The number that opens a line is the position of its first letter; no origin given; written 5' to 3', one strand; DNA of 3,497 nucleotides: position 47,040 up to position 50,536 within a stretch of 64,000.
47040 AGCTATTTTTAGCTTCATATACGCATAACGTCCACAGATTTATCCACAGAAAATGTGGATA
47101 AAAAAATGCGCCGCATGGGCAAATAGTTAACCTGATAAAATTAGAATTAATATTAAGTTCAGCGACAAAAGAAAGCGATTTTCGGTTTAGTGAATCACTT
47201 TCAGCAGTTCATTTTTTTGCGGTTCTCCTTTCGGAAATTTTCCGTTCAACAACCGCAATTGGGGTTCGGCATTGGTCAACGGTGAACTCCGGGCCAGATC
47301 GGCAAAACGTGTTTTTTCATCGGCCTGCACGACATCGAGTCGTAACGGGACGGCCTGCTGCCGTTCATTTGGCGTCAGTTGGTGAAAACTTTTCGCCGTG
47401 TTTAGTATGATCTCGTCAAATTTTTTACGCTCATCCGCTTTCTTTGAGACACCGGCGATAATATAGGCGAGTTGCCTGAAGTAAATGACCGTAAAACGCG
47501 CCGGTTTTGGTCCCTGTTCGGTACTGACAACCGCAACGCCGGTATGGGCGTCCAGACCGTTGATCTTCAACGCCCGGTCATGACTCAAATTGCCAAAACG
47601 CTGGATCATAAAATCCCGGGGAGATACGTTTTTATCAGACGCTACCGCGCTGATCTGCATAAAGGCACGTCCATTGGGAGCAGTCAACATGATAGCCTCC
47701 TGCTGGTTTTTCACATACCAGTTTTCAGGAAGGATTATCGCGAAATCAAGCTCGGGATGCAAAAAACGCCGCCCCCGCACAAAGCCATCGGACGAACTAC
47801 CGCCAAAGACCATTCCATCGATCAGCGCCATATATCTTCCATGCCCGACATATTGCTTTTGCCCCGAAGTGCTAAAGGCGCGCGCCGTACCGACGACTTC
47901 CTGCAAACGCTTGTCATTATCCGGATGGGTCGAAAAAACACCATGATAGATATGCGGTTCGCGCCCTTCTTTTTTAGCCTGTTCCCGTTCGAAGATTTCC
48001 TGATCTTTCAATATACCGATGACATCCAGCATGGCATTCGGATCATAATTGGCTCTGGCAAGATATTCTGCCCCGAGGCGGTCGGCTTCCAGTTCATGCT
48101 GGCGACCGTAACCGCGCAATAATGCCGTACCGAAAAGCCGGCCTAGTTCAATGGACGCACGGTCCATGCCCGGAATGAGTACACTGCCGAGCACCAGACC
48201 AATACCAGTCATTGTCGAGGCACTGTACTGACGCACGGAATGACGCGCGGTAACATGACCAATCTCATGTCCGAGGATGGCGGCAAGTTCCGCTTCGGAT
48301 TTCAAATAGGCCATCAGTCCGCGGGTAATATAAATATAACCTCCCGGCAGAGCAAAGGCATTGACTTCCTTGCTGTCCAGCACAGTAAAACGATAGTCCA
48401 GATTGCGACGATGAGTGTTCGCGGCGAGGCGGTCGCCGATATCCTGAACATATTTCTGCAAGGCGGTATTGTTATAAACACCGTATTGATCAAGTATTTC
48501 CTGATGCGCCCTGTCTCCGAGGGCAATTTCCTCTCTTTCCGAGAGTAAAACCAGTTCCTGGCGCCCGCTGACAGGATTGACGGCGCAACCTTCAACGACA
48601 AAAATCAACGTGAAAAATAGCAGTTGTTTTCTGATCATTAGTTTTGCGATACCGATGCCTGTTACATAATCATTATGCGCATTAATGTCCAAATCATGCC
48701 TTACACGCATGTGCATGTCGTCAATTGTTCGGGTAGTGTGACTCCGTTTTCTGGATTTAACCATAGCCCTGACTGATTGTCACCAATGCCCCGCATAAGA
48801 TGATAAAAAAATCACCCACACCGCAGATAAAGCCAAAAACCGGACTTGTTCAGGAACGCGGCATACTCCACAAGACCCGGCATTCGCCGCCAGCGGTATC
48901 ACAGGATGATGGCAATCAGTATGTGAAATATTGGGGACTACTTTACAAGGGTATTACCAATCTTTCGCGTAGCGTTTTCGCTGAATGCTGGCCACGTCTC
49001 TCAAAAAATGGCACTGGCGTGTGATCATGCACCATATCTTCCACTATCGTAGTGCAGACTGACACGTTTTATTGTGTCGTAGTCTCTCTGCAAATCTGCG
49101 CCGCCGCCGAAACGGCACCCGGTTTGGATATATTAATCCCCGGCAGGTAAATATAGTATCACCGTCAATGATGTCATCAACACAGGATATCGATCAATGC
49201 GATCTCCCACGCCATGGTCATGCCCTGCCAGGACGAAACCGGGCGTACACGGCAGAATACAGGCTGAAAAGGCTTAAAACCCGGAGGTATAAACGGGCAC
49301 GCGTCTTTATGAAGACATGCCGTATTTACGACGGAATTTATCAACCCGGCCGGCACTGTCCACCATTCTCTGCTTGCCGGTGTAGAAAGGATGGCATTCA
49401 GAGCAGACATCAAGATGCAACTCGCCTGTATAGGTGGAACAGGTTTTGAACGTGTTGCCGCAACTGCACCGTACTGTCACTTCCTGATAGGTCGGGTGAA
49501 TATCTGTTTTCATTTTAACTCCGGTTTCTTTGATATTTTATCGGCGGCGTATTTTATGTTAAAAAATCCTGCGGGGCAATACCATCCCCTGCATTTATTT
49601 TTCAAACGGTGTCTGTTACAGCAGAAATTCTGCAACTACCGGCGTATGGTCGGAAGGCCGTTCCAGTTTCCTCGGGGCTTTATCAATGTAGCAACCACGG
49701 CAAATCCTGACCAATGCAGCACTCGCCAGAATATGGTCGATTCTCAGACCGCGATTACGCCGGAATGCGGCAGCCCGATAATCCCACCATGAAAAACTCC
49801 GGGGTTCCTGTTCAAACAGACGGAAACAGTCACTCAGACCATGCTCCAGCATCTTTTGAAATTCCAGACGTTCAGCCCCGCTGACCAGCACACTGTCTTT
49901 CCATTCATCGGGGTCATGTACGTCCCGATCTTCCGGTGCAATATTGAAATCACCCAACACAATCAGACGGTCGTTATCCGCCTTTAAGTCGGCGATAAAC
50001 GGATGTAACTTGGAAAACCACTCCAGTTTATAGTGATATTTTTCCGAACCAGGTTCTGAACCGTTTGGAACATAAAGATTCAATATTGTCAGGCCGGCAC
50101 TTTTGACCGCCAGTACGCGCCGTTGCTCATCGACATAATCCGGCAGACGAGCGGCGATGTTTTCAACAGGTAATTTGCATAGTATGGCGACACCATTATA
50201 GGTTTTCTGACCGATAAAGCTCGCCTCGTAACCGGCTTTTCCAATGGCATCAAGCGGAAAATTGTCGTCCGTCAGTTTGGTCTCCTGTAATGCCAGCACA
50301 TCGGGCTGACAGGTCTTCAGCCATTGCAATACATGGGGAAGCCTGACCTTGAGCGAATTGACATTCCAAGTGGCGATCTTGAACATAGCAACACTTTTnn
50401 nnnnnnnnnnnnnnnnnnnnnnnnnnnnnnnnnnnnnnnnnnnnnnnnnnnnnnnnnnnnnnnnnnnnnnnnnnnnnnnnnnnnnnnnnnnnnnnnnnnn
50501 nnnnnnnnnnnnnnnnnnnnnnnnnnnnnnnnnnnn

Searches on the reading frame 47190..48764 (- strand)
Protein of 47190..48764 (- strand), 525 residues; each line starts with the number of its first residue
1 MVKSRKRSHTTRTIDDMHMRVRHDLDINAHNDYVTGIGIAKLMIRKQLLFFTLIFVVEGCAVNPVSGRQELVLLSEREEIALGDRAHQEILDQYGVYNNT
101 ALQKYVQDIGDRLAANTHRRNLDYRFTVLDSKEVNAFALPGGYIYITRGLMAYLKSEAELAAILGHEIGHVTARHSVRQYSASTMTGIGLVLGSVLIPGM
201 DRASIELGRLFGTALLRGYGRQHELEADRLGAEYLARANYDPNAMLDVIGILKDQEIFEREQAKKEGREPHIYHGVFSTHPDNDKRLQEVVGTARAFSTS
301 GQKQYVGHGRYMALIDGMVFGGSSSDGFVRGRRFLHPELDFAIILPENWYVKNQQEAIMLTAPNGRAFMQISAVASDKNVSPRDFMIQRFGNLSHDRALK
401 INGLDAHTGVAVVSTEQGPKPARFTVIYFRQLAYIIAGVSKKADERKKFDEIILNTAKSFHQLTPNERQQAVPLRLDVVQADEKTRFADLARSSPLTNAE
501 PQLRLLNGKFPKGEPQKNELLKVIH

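Call 52: search_protein_families(library=pfam, proteins=[window:47190-48764:-], max_evalue=0.000001)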
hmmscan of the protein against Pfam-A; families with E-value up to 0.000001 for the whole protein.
window:47190-48764:- (525 aa): 1 family
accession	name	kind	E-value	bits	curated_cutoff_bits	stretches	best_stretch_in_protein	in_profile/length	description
PF01435.24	Peptidase_M48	-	6.6e-39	134.1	20.3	1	102-292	3-184/186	Peptidase family M48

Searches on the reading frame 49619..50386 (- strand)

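Call 52: search_protein_families(library=pfam, proteins=[window:49619-50386:-], max_evalue=0.000001)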
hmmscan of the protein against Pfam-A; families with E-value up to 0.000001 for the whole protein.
window:49619-50386:- (256 aa): 1 family
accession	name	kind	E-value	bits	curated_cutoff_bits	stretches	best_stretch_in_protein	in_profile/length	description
PF03372.29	Exo_endo_phos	-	4.2e-37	128.4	24.5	1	5-247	1-225/225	Endonuclease/Exonuclease/phosphatase family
